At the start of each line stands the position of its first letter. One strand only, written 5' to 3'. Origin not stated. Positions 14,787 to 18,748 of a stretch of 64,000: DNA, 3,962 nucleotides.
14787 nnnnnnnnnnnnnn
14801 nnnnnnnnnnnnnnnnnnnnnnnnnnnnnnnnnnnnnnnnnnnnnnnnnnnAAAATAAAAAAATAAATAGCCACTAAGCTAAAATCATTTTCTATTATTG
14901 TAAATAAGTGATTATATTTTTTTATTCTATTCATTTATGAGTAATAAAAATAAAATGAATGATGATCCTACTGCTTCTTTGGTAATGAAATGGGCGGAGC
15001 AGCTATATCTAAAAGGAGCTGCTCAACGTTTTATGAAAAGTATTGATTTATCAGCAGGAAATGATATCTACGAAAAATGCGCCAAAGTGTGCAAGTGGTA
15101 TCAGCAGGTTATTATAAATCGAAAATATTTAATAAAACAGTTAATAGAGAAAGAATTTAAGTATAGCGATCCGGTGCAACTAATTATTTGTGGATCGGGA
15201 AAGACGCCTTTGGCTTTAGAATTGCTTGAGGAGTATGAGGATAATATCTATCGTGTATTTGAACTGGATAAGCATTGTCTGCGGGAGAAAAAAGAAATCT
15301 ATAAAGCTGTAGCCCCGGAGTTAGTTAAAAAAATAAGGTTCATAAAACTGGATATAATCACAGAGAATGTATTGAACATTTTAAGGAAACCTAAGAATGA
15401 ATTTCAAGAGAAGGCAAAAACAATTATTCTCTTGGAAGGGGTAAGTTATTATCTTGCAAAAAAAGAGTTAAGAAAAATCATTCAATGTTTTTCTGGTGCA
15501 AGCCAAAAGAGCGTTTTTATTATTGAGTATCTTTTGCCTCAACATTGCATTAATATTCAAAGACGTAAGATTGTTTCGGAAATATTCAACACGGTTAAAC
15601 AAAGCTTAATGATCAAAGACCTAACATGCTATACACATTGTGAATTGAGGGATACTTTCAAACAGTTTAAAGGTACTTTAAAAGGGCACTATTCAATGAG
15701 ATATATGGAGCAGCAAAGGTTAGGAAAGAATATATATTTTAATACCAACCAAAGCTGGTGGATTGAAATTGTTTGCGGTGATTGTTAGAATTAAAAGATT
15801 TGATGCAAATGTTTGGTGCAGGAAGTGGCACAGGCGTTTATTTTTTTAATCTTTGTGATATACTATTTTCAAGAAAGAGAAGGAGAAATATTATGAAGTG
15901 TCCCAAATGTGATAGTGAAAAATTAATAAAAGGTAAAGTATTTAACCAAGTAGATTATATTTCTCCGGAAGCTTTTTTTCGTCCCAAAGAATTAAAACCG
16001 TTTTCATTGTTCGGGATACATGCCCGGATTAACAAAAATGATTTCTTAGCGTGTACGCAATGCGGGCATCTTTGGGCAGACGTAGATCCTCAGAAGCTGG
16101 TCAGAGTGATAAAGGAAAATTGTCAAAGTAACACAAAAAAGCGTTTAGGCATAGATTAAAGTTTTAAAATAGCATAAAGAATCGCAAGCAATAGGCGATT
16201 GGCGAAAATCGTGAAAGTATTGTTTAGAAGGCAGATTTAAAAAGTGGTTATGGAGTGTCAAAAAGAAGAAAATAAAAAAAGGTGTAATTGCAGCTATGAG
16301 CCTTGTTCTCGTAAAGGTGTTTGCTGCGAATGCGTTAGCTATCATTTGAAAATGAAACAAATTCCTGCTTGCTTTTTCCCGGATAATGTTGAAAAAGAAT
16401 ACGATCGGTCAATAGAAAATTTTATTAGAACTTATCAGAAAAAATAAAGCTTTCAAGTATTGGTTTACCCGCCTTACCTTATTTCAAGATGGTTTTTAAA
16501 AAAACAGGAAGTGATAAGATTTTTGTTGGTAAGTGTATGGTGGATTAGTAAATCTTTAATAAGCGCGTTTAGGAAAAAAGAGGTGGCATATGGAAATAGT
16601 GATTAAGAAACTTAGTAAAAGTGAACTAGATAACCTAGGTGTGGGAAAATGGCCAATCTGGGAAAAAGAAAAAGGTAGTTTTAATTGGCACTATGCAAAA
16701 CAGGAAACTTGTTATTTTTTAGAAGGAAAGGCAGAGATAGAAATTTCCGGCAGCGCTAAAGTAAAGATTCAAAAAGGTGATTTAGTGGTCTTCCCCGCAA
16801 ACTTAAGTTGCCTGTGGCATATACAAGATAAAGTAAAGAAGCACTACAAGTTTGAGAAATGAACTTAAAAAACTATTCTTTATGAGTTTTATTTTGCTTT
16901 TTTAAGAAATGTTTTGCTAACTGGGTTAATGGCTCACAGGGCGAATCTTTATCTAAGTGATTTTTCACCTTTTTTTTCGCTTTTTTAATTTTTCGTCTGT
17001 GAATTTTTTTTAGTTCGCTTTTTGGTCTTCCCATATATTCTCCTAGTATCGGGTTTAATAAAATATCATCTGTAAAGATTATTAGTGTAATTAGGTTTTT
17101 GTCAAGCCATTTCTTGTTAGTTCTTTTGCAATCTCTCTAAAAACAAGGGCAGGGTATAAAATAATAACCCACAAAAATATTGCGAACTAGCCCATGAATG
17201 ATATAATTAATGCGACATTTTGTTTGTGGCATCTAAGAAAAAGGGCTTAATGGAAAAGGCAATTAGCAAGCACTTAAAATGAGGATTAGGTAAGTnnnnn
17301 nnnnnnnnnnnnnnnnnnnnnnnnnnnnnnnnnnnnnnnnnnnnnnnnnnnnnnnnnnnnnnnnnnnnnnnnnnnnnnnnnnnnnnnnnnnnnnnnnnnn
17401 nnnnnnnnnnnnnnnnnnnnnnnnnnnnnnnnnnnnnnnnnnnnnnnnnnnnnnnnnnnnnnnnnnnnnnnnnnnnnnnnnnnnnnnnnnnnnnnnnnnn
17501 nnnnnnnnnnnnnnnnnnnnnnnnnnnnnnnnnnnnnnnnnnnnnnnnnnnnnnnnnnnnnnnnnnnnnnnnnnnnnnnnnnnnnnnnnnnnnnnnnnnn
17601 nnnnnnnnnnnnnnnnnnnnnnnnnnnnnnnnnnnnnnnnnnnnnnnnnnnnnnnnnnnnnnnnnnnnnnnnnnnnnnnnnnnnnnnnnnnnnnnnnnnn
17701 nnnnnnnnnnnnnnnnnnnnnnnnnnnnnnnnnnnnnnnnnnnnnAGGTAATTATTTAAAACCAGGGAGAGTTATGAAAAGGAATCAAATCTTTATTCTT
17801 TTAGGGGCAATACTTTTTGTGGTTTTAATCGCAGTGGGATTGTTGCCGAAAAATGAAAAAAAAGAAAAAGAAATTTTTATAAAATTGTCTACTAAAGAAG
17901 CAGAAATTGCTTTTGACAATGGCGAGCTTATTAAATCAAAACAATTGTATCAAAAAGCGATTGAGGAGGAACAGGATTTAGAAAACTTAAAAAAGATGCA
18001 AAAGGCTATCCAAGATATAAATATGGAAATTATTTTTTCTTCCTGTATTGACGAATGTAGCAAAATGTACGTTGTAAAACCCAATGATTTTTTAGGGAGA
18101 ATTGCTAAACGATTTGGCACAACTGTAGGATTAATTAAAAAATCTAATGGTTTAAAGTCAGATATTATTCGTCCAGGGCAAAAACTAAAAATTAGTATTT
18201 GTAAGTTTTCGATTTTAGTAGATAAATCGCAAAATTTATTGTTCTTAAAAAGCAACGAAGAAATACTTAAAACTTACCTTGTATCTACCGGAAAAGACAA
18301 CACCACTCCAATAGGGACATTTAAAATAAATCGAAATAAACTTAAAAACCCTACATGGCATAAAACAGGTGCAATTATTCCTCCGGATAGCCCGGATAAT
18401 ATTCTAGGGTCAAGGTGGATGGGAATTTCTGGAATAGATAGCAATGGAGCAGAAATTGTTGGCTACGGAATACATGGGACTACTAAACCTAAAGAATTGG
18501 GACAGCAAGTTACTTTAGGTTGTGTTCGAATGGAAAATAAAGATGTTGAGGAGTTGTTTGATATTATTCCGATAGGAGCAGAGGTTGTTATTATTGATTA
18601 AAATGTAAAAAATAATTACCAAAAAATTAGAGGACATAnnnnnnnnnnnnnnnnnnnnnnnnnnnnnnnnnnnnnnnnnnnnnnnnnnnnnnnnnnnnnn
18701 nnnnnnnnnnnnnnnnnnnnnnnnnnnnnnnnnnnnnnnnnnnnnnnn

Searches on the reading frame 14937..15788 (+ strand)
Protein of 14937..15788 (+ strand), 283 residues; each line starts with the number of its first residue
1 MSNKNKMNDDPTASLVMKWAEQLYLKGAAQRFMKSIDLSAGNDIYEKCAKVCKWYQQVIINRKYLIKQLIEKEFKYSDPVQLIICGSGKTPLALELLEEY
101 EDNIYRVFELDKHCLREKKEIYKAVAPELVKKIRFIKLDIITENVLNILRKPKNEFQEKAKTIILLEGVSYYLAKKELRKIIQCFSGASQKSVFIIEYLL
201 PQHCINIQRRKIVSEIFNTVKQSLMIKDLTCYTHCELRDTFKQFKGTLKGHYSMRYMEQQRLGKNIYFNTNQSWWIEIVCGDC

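Call 18: search_protein_families(library=ncbifam, proteins=[window:14937-15788:+], max_evalue=0.00001)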
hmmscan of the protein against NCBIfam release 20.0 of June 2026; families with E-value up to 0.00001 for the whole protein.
window:14937-15788:+ (283 aa): 1 family
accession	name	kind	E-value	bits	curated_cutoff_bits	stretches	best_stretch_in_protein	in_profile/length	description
TIGR00027.1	mthyl_TIGR00027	subfamily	5.2e-09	35.9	93.55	1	105-221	103-217/259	SAM-dependent methyltransferase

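Call 71: search_protein_families(library=pfam, proteins=[window:14937-15785:+], max_evalue=0.001)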
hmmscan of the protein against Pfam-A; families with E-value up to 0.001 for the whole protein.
window:14937-15785:+ (283 aa): 1 family
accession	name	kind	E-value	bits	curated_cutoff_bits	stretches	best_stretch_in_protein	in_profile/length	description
PF04072.20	LCM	-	1.3e-09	38.6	22.3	1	8-183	20-184/187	Leucine carboxyl methyltransferase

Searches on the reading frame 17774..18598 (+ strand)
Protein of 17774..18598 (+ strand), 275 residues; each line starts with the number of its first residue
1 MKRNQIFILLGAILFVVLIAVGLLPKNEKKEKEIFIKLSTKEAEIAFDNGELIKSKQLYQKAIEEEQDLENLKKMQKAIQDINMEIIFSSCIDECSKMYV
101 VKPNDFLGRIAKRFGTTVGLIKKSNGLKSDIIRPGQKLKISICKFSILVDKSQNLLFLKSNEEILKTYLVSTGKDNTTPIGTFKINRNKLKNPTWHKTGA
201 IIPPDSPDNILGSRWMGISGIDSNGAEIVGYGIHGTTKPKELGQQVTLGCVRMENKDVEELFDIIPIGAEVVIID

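Call 81: search_protein_families(library=ncbifam, proteins=[window:17774-18598:+], max_evalue=1e-8)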
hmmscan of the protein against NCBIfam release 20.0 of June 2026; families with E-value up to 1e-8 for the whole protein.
window:17774-18598:+ (275 aa): 2 families
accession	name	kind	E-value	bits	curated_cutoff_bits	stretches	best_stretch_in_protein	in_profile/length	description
NF047955.1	TransPepLdtE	equivalog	2.1e-10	40.3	480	1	98-274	41-233/322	L,D-transpeptidase LdtE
NF040925.1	LD_carbox_ElsL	exception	3.8e-09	36.5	270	0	233-273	118-158/164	cell wall-recycling L,D-carboxypeptidase ElsL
